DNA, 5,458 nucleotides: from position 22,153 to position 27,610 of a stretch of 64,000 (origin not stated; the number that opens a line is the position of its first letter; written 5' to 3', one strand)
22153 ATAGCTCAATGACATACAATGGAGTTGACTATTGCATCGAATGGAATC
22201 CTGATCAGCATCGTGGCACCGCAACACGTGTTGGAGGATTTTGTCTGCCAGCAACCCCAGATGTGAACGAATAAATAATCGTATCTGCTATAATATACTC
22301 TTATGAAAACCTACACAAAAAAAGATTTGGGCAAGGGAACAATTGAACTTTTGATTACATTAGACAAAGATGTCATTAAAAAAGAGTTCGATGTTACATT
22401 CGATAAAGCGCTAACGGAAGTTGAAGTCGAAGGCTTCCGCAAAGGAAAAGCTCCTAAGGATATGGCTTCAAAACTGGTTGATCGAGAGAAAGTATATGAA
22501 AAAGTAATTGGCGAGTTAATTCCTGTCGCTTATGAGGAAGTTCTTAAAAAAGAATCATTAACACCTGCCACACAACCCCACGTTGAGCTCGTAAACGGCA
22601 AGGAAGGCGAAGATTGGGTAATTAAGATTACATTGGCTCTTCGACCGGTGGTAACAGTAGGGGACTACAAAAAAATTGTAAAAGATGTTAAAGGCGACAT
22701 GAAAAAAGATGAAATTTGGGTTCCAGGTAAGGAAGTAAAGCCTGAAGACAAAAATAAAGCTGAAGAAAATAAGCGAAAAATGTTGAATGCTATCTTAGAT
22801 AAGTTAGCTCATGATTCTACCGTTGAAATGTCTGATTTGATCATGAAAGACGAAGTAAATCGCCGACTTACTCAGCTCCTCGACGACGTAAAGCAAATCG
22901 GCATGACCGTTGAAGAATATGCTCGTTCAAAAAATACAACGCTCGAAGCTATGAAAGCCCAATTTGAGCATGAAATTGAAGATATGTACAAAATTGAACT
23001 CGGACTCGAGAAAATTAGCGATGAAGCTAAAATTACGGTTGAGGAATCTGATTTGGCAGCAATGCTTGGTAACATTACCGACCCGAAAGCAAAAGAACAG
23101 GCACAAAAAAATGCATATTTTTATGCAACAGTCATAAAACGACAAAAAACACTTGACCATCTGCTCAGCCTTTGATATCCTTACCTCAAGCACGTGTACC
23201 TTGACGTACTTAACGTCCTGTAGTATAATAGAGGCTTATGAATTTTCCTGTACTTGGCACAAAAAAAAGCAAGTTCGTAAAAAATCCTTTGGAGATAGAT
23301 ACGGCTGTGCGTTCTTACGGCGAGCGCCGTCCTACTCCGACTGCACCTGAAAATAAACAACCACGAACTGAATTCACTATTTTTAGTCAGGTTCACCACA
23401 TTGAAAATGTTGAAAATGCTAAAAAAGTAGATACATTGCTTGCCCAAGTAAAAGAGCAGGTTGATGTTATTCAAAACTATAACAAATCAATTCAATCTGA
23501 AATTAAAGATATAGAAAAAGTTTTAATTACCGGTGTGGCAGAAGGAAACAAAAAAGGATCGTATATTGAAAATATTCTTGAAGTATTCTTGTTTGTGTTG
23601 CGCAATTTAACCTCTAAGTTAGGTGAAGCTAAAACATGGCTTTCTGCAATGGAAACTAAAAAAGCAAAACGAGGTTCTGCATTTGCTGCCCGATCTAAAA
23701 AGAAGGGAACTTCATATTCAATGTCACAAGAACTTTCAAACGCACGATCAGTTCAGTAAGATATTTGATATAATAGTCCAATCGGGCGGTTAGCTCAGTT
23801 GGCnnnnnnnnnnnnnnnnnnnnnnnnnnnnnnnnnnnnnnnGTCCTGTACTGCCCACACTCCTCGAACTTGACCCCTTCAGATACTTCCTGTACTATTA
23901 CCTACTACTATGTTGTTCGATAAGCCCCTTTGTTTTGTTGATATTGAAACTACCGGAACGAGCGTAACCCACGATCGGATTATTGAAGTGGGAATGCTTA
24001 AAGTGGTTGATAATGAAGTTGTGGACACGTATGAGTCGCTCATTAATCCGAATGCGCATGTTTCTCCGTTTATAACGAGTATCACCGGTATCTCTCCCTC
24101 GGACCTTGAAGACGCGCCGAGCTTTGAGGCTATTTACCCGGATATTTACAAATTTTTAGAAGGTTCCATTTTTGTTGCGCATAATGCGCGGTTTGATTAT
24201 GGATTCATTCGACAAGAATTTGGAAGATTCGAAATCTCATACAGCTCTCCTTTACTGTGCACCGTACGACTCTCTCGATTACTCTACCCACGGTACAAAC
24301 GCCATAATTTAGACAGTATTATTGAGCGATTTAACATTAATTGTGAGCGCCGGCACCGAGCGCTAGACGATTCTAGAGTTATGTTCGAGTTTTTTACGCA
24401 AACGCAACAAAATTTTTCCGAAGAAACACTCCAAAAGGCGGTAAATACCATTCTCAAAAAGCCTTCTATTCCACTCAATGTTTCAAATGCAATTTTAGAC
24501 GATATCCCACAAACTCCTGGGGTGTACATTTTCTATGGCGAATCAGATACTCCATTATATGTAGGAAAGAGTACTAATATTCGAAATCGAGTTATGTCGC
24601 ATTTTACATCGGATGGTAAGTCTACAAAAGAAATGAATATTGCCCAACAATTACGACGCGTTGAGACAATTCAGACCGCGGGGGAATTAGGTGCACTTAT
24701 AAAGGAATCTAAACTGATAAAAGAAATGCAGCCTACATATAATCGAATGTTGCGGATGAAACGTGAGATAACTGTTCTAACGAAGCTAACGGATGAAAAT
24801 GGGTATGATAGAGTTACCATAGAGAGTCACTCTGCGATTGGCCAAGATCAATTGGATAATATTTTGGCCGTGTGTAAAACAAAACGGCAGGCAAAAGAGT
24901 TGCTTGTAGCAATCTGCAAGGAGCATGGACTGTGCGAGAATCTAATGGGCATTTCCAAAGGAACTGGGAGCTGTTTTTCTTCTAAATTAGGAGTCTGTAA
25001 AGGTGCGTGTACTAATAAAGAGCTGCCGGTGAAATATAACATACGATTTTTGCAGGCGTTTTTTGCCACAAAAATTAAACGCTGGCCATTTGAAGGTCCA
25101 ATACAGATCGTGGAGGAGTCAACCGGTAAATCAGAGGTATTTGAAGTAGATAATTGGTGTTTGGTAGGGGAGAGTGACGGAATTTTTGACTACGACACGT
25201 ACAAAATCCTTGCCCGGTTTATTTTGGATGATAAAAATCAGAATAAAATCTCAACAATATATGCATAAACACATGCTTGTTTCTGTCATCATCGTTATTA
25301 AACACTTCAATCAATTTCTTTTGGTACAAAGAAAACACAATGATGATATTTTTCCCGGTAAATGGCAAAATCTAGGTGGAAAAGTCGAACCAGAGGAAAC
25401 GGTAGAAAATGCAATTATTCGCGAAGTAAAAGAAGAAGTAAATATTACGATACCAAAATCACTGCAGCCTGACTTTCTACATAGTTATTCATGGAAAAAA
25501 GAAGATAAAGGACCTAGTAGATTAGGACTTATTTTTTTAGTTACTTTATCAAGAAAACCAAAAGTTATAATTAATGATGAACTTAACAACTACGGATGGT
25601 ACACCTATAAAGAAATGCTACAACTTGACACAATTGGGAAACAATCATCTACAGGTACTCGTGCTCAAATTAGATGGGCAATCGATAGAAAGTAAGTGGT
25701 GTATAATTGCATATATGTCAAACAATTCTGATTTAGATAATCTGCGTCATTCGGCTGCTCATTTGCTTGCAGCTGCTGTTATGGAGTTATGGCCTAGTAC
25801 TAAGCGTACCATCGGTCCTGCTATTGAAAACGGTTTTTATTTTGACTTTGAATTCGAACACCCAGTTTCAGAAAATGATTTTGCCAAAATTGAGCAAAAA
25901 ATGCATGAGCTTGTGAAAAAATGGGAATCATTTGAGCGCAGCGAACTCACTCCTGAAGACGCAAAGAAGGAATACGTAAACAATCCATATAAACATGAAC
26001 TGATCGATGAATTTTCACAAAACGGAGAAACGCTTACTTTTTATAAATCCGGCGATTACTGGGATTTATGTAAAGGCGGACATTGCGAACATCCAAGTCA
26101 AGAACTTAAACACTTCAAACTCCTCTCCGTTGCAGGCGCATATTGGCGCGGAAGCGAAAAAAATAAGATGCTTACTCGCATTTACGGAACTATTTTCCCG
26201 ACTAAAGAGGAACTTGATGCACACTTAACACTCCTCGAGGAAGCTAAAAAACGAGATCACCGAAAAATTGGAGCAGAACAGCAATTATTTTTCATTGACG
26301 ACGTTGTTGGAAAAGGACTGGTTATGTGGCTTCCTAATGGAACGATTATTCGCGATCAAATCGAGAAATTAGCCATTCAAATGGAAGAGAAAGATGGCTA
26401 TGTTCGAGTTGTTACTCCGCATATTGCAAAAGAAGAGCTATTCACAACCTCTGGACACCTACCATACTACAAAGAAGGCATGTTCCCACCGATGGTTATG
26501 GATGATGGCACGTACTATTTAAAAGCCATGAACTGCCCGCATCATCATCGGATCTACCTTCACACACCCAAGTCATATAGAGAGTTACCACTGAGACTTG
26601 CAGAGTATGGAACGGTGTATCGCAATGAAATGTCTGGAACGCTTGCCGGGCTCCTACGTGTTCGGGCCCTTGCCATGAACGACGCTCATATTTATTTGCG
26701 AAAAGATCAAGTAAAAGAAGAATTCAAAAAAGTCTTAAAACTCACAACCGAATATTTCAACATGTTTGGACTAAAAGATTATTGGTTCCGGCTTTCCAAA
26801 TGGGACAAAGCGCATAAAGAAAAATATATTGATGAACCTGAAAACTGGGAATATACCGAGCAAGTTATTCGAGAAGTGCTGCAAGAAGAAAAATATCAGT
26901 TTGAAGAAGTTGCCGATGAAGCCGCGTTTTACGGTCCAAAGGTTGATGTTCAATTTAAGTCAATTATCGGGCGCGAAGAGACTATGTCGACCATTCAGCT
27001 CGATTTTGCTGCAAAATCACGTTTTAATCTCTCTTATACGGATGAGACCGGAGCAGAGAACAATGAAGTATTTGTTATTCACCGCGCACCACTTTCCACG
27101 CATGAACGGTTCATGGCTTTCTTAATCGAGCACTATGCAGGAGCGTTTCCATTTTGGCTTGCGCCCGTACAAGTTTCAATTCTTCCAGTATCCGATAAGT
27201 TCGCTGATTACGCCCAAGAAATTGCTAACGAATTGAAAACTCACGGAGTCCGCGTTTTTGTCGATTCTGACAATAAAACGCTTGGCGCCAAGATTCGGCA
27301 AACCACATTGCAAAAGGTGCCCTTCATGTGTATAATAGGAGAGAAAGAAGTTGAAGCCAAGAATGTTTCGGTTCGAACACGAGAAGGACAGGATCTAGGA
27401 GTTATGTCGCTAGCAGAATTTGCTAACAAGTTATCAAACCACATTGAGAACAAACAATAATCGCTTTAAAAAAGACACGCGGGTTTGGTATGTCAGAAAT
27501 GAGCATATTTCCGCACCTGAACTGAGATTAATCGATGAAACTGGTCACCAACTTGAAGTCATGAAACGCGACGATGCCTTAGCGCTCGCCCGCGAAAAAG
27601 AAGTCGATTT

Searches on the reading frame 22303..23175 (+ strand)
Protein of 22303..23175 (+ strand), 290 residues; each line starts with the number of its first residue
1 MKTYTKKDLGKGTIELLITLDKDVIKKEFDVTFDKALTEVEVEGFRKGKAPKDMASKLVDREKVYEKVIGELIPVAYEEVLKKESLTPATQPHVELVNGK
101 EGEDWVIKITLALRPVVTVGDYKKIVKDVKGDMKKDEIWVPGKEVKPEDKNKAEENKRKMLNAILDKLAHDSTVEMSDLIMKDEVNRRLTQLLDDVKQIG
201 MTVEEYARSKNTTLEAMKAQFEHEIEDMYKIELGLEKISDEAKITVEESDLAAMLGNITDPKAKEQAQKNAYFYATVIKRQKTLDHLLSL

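Call 73: search_protein_families(library=pfam, max_evalue=0.0001, proteins=[window:22303-23175:+])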
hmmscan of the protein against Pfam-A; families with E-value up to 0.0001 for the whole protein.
window:22303-23175:+ (290 aa): 2 families
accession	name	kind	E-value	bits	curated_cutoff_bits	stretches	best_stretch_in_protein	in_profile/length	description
PF05697.18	Trigger_N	-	4.8e-25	89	22.2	1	5-127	4-126/144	Bacterial trigger factor protein (TF)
PF05698.19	Trigger_C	-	2.4e-15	57.4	22.7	1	150-263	15-128/162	Bacterial trigger factor protein (TF) C-terminus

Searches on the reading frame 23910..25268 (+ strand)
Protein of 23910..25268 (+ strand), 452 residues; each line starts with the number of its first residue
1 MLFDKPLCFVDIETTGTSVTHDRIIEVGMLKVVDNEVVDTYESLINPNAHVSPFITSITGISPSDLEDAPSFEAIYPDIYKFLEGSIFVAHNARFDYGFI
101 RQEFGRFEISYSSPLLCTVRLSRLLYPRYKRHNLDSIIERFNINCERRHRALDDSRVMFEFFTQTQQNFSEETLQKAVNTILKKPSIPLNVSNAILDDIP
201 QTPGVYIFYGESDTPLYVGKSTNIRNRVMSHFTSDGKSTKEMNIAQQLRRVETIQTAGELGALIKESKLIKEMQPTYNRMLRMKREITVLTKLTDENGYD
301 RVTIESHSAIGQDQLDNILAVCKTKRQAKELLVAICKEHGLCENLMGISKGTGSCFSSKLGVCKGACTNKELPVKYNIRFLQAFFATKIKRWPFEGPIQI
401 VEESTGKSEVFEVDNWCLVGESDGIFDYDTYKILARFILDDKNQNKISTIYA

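Call 73: search_protein_families(library=pfam, max_evalue=0.0001, proteins=[window:23910-25268:+])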
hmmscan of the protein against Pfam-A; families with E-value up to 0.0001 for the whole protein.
window:23910-25268:+ (452 aa): 3 families
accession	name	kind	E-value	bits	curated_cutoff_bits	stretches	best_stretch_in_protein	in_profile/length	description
PF00929.31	RNase_T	-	1.5e-36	126.9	24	1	9-160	2-162/164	Exonuclease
PF01541.30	GIY-YIG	-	1.8e-07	31.8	22.6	1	204-278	3-78/78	GIY-YIG catalytic domain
PF13482.12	RNase_H_2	-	2.5e-05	24.7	22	0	8-162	1-132/165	RNase_H superfamily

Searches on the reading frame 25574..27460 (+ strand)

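Call 73: search_protein_families(library=pfam, max_evalue=0.0001, proteins=[window:25574-27460:+])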
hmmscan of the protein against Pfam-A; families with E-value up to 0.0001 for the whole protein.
window:25574-27460:+ (628 aa): 3 families
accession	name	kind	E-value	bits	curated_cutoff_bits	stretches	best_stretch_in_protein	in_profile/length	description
PF00587.30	tRNA-synt_2b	-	6.6e-37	127.7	29.3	1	312-521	9-179/179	tRNA synthetase class II core domain (G, H, P, S and T)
PF03129.25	HGTP_anticodon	-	5.1e-24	84.7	21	1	533-622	1-93/94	Anticodon binding domain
PF07973.19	tRNA_SAD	-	6.1e-09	36.1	24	1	155-204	2-44/44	Threonyl and Alanyl tRNA synthetase second additional domain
